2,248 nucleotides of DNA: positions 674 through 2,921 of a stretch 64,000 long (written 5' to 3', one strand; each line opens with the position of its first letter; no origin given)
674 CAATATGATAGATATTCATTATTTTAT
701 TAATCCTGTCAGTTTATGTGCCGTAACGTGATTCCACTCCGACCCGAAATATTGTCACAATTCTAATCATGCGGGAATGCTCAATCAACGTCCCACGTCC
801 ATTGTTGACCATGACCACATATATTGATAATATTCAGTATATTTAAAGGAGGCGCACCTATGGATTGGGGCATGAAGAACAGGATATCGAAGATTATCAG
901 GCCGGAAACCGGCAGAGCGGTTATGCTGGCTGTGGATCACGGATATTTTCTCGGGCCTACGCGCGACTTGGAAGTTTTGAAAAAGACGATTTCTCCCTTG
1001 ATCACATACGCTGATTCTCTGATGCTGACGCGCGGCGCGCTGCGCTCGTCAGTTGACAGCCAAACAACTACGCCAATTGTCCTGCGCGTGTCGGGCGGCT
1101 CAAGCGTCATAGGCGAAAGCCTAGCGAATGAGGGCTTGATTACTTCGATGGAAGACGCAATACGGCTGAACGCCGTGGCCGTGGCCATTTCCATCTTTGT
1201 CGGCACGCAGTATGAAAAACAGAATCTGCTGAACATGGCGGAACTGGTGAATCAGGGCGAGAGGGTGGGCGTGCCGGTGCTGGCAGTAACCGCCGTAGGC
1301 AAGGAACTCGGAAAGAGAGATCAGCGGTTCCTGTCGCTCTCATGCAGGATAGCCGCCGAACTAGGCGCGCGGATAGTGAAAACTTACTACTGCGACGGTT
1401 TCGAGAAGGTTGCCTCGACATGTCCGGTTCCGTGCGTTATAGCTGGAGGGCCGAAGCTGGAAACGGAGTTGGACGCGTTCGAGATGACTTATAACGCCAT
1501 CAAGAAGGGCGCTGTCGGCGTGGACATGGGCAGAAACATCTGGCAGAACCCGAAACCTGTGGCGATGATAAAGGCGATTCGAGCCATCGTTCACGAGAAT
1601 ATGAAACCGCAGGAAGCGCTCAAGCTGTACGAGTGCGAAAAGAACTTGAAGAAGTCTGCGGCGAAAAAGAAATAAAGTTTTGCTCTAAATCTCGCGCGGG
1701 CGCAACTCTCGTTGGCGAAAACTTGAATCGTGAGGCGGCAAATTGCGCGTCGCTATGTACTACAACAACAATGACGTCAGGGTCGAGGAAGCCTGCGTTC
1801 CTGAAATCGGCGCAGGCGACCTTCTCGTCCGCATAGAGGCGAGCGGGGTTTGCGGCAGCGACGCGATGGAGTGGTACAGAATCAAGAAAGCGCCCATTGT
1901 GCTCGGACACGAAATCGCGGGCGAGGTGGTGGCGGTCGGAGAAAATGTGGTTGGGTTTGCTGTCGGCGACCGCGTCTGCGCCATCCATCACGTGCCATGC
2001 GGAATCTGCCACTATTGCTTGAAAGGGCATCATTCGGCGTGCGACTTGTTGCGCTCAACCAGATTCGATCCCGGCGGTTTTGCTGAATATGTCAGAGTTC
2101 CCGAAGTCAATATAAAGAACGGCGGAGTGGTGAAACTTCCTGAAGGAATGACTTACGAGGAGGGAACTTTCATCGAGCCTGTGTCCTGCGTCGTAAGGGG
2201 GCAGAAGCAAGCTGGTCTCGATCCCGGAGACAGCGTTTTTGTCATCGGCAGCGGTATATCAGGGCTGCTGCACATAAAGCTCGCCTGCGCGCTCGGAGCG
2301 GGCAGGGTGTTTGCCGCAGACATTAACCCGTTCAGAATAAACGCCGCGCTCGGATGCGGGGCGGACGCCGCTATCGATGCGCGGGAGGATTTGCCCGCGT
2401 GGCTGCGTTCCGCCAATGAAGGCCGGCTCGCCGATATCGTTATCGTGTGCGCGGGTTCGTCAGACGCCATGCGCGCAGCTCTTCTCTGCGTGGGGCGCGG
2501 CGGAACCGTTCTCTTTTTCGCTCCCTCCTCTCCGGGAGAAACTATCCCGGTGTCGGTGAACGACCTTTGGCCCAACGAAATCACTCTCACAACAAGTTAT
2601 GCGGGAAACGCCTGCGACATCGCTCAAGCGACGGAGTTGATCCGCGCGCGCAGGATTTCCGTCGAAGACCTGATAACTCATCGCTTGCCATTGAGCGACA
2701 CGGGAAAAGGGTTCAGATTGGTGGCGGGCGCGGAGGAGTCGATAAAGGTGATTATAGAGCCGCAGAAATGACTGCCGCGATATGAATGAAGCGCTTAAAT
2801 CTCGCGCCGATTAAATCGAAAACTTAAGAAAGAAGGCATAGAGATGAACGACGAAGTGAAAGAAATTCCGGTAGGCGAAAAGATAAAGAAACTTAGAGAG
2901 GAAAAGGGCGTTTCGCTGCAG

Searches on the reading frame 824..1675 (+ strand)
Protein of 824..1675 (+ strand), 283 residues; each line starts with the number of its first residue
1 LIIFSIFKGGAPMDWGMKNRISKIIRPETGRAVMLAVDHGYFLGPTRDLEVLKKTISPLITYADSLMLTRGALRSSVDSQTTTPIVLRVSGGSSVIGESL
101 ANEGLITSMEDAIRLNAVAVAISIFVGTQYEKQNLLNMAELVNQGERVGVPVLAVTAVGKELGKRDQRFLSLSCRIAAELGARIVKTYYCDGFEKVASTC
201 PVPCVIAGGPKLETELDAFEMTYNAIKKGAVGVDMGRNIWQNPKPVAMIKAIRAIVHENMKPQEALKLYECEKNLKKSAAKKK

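Call 15: search_protein_families(library=pfam, proteins=[window:824-1675:+], max_evalue=0.01)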
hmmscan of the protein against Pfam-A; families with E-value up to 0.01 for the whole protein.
window:824-1675:+ (283 aa): 1 family
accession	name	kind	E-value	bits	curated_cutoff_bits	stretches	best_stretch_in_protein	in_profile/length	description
PF01791.15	DeoC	-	5.1e-20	72.5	23.8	1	33-241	2-228/229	DeoC/LacD family aldolase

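Call 42: find_encoding_contigs(protein=window:824-1675:+, flank=10000, max_places=3)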
Protein window:824-1675:+ (283 aa): no gene with exactly this product is on record in the collection.

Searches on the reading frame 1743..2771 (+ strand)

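Call 15: search_protein_families(library=pfam, proteins=[window:1743-2771:+], max_evalue=0.01)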
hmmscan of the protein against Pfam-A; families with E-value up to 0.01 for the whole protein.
window:1743-2771:+ (342 aa): 5 families
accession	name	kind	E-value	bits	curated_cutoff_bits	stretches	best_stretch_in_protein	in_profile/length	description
PF08240.17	ADH_N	-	1.2e-27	96.6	23.5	1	23-123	1-98/104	Alcohol dehydrogenase GroES-like domain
PF00107.32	ADH_zinc_N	-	2.5e-21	76.4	31.8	1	174-300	3-127/129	Zinc-binding dehydrogenase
PF16912.11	Glu_dehyd_C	-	0.0019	18.1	34.9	1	141-339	4-210/211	Glucose dehydrogenase C-terminus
PF01262.27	AlaDh_PNT_C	-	0.0034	17.3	23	1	164-202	30-67/214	Alanine dehydrogenase/PNT, C-terminal domain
PF13602.12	ADH_zinc_N_2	-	0.0073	17.7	27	0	206-332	2-128/134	Zinc-binding dehydrogenase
